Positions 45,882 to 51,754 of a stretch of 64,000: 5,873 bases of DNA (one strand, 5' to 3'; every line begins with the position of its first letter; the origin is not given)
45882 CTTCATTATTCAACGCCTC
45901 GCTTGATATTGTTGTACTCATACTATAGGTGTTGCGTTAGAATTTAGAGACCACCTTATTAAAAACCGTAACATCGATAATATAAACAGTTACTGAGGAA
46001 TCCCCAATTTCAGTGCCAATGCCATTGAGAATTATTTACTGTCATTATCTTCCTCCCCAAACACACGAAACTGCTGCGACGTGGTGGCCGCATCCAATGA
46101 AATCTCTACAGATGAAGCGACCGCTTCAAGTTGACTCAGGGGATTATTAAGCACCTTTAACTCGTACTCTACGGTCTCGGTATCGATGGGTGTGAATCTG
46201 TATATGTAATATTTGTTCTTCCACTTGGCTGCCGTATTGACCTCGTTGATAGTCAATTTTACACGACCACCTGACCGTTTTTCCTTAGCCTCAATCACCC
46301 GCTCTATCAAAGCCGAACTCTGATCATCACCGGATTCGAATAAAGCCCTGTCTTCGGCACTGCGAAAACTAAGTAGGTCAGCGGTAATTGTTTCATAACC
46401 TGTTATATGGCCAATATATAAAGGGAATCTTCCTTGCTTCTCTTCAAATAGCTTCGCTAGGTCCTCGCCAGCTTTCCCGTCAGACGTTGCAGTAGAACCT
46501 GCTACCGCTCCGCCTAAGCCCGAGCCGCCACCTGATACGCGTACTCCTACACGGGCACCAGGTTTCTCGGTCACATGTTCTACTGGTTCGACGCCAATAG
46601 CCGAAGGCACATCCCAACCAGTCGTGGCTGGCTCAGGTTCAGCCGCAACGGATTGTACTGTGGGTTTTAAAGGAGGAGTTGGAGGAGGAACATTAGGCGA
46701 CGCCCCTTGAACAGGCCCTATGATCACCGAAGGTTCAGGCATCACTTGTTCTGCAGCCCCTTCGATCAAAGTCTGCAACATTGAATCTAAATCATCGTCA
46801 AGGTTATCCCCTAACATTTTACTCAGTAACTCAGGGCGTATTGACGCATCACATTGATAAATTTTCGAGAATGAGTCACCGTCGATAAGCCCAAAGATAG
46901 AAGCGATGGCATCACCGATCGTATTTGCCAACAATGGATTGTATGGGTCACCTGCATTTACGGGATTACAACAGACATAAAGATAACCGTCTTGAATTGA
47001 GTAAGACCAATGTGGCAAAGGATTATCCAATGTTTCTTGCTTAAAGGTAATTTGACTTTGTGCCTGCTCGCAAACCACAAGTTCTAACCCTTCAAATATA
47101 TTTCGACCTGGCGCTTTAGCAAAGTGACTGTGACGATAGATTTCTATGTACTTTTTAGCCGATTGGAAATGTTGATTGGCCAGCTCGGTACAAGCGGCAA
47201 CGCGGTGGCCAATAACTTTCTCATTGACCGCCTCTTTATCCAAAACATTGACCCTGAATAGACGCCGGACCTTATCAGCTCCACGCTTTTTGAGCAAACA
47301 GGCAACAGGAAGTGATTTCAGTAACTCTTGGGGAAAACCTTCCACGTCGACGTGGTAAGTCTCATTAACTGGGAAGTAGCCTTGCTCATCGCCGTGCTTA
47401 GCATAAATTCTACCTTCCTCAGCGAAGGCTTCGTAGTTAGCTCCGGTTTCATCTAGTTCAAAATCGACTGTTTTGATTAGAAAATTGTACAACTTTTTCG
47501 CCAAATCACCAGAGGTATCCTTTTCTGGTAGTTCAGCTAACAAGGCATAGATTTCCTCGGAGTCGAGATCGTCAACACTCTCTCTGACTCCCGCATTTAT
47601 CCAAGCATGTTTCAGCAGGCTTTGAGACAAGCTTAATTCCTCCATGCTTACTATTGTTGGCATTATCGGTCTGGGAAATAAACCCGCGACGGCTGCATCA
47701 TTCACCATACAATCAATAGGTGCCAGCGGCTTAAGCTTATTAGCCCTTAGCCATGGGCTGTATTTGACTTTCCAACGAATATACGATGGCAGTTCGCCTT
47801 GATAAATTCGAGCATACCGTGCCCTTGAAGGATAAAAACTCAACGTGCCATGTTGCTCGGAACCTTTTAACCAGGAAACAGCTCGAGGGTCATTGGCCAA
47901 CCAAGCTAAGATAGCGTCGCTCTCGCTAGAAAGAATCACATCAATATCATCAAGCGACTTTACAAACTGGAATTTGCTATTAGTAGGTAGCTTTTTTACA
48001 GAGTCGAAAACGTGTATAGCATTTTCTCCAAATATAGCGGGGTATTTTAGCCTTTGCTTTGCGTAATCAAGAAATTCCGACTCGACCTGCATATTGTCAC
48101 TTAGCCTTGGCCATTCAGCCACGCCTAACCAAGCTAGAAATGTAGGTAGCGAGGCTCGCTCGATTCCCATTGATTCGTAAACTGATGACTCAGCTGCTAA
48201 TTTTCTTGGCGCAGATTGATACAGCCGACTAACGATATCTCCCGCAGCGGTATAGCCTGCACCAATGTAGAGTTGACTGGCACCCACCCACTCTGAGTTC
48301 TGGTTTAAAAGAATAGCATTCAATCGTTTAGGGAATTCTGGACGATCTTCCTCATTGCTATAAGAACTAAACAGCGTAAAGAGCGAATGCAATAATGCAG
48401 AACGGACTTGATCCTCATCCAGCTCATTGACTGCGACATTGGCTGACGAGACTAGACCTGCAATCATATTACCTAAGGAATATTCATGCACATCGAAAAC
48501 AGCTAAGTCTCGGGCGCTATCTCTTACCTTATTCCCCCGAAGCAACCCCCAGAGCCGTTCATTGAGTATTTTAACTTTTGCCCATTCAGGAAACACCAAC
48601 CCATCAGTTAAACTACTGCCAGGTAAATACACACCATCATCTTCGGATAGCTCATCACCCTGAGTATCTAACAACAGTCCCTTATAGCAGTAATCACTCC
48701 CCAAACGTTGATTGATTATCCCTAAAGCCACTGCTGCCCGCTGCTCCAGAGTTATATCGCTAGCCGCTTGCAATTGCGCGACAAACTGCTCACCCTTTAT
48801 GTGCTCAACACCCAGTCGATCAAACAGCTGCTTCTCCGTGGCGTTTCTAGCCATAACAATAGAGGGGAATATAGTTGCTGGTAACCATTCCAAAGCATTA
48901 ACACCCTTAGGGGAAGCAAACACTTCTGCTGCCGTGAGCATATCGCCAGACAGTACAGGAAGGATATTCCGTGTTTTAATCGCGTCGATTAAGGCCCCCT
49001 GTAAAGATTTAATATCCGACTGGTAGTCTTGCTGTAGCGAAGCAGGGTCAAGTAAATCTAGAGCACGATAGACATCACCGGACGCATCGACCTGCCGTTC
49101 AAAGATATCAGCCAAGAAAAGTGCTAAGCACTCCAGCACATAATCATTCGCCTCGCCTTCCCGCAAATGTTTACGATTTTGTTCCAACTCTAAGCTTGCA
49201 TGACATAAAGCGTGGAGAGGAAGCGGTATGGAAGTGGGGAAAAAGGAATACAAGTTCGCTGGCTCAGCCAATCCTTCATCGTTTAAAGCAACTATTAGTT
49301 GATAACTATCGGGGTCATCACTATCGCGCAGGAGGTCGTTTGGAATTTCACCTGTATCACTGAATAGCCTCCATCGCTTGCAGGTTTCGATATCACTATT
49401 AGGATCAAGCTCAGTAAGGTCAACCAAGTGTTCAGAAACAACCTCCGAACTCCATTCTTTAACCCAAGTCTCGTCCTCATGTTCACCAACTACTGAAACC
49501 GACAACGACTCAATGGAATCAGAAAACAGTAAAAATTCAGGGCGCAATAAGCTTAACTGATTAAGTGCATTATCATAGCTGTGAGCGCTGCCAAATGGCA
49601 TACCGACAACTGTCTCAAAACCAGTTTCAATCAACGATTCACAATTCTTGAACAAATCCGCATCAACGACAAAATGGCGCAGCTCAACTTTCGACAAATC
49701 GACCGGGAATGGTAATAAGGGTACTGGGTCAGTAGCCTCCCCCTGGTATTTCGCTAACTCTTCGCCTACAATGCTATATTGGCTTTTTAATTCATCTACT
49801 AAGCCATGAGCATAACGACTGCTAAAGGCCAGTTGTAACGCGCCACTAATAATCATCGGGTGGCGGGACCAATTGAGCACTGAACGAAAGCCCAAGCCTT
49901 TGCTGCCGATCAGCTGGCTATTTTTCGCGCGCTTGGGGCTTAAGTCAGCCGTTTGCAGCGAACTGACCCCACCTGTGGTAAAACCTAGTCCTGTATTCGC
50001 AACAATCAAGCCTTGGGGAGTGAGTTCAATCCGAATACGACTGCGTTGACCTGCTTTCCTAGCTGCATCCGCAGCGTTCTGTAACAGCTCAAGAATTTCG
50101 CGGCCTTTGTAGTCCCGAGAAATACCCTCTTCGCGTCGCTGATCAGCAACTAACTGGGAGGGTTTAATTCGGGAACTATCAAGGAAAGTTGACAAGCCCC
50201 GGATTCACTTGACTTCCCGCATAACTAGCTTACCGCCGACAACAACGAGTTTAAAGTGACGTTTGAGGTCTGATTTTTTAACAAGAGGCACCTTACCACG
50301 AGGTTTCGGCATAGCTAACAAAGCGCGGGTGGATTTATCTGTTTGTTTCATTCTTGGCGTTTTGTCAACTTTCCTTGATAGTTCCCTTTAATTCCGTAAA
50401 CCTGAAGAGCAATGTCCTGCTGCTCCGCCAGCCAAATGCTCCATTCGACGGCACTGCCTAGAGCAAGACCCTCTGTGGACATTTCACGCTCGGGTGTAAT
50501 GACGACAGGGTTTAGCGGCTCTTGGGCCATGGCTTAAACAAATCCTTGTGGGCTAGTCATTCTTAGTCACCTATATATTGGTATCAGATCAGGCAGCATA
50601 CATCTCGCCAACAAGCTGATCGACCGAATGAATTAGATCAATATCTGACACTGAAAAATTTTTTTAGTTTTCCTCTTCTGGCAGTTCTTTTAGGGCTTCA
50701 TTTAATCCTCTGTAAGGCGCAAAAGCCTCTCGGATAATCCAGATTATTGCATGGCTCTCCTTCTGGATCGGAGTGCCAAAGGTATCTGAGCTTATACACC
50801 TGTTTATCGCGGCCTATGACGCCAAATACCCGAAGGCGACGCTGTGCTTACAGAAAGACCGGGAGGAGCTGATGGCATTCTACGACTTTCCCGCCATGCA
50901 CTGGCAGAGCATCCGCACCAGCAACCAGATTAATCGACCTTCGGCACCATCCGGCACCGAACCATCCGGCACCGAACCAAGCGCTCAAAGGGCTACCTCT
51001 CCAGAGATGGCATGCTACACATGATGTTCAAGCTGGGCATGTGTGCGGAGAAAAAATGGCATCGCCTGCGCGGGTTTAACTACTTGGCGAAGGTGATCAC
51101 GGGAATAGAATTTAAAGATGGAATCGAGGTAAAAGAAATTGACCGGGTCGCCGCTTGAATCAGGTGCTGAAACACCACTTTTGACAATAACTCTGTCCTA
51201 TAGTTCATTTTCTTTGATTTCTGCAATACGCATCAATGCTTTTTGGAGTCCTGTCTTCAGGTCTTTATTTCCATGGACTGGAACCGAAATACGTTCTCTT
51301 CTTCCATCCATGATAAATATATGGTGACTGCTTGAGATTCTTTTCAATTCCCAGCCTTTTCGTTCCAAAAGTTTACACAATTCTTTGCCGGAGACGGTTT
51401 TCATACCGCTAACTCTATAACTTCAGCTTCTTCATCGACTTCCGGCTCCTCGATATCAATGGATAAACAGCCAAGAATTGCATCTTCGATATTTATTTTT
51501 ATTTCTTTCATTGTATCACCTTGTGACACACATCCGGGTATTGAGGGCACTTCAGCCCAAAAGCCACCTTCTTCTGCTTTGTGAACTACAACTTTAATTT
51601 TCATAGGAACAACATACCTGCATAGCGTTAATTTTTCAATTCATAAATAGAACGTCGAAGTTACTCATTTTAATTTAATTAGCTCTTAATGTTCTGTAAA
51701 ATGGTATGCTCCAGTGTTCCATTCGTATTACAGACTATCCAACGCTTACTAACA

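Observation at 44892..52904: Intact IS30 composite transposon with a 3-bp TSD precisely splits an iolB paralog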

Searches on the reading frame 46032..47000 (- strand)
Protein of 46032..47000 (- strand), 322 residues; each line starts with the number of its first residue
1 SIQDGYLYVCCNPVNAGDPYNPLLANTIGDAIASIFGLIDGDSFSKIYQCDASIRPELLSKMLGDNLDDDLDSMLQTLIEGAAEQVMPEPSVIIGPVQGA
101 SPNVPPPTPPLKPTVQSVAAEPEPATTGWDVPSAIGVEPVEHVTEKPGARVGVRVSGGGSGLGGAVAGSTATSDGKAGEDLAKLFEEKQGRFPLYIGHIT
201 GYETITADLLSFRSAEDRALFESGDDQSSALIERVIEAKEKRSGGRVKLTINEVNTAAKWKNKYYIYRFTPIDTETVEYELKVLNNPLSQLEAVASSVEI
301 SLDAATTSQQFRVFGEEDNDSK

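Call 28: search_protein_families(library=pfam, proteins=[window:46032-47000:-], max_evalue=0.1)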
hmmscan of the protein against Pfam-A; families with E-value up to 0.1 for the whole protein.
window:46032-47000:- (322 aa): 1 family
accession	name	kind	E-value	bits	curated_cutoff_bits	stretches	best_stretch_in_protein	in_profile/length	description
PF13020.12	NOV_C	-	0.0007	20.1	22.1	1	225-270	41-80/91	Protein NO VEIN, C-terminal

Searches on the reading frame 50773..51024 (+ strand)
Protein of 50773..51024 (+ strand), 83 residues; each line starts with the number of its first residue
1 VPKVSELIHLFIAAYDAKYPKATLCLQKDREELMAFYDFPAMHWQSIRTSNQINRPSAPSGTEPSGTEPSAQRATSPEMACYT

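Call 6: search_protein_families(library=pfam, proteins=[window:50773-51024:+])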
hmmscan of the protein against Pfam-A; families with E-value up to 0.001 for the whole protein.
window:50773-51024:+ (83 aa): 1 family
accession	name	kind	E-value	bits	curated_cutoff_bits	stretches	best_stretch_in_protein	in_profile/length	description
PF00872.24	Transposase_mut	-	5.3e-07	29.3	21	1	9-55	294-340/379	Transposase, Mutator family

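Call 63: search_protein_families(library=pfam, proteins=[window:50773-51024:+], max_evalue=0.01)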
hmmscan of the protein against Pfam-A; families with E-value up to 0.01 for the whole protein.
window:50773-51024:+ (83 aa): 1 family
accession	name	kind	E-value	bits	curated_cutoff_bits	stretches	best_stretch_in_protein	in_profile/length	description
PF00872.24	Transposase_mut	-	5.3e-07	29.3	21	1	9-55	294-340/379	Transposase, Mutator family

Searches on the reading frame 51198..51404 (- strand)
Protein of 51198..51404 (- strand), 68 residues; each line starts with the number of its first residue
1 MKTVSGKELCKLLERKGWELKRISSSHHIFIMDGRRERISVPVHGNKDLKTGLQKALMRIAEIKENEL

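Call 6: search_protein_families(library=pfam, proteins=[window:51198-51404:-])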
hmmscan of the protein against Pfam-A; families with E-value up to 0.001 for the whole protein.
window:51198-51404:- (68 aa): 1 family
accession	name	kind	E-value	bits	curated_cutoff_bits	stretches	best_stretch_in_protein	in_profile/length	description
PF07927.17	HicA_toxin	-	2.9e-18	66.1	27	1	6-63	1-58/58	HicA toxin of bacterial toxin-antitoxin,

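Call 27: search_protein_families(library=padloc, proteins=[window:51198-51404:-], max_evalue=0.01)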
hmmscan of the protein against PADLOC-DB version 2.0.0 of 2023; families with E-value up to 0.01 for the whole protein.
window:51198-51404:- (68 aa): 1 family
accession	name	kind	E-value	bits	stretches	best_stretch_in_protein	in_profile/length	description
PDLC04329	PDC-M02B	-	0.0057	13.4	1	2-67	5-74/377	-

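Call 29: find_encoding_contigs(protein=window:51198-51404:-, flank=10000, max_places=10)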
Protein window:51198-51404:- (68 aa): 1 contig read that carries it; 1 place shown.
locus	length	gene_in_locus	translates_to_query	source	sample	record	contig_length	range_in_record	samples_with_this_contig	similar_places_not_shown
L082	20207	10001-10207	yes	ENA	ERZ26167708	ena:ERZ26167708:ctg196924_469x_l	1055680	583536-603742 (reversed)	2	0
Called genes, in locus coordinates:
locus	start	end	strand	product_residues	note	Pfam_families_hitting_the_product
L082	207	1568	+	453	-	-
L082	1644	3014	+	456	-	PF00528:BPD_transp_1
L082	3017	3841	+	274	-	PF00528:BPD_transp_1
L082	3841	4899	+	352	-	PF00005:ABC_tran, PF13304:AAA_21 (faint), PF08402:TOBE_2 (weak)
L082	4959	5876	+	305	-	PF03372:Exo_endo_phos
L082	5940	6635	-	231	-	PF04962:KduI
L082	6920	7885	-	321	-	PF05598:DUF772, PF01609:DDE_Tnp_1, PF13612:DDE_Tnp_1_3, PF13359:DDE_Tnp_4, PF13751:DDE_Tnp_1_6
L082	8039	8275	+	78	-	PF13936:HTH_38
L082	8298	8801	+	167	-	PF00665:rve (weak)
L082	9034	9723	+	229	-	PF12762:DDE_Tnp_IS1595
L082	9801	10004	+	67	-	PF15919:HicB_lk_antitox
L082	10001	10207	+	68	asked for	PF07927:HicA_toxin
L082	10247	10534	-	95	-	-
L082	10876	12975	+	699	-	PF25794:SACS (faint)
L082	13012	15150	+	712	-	-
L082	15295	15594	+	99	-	PF13936:HTH_38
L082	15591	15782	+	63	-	-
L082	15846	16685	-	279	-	PF04962:KduI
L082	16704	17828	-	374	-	PF01408:GFO_IDH_MocA, PF22725:GFO_IDH_MocA_C3, PF02894:GFO_IDH_MocA_C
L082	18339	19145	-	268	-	PF00005:ABC_tran, PF13304:AAA_21 (faint)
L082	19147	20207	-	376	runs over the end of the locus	PF02653:BPD_transp_2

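Call 63: search_protein_families(library=pfam, proteins=[L082:6920-7885:-, L082:9034-9723:+], max_evalue=0.01)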
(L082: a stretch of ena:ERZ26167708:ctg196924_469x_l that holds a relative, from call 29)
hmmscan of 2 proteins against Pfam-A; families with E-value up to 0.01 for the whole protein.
L082:6920-7885:- (321 aa): 6 families
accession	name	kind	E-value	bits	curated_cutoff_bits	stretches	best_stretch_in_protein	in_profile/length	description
PF05598.16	DUF772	-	2.2e-26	92.1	23.1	1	40-114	1-74/74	Transposase domain (DUF772)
PF01609.27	DDE_Tnp_1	-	1.2e-24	87.6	23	1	129-303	5-200/200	Transposase DDE domain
PF13612.12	DDE_Tnp_1_3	-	6.8e-12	46.1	27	1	164-283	31-151/155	Transposase DDE domain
PF13359.12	DDE_Tnp_4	-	1.5e-08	34.9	24.8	1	171-286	24-139/158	DDE superfamily endonuclease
PF13751.12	DDE_Tnp_1_6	-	2.8e-08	34.5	25.1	1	228-304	48-122/125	Transposase DDE domain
PF13586.12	DDE_Tnp_1_2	-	0.00028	21.7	29.2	1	217-300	2-81/86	Transposase DDE domain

L082:9034-9723:+ (229 aa): 6 families
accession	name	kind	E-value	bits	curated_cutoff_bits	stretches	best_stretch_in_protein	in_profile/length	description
PF12762.13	DDE_Tnp_IS1595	-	3.4e-25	89.3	27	1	67-207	2-153/153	ISXO2-like transposase domain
PF01381.28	HTH_3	-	0.00095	19.6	23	1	28-51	9-32/55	Helix-turn-helix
PF02796.21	HTH_7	-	0.0013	19.2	23.8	1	30-51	23-44/45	Helix-turn-helix domain of resolvase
PF08279.18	HTH_11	-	0.0024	18.1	25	1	28-53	15-40/55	HTH domain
PF13545.12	HTH_Crp_2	-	0.0025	18.2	27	1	24-52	18-46/70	Crp-like helix-turn-helix domain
PF13412.12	HTH_24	-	0.0097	15.9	21.9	0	29-49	18-38/48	Winged helix-turn-helix DNA-binding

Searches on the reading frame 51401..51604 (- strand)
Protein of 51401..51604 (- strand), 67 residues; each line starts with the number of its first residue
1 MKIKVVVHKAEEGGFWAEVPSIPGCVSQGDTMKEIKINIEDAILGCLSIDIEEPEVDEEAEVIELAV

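Call 6: search_protein_families(library=pfam, proteins=[window:51401-51604:-])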
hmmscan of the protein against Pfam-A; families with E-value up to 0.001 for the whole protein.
window:51401-51604:- (67 aa): 2 families
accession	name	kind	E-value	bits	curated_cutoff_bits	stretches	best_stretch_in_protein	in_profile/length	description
PF15919.11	HicB_lk_antitox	-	9.7e-08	32.6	27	1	5-63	3-61/123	HicB_like antitoxin of bacterial toxin-antitoxin system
PF21748.3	UPF0150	-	4.2e-05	23.8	27.3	1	8-43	13-49/64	UPF0150-like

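Call 27: search_protein_families(library=padloc, proteins=[window:51401-51604:-], max_evalue=0.01)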
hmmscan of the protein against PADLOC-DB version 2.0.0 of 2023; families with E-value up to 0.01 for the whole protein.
window:51401-51604:- (67 aa): 0 families
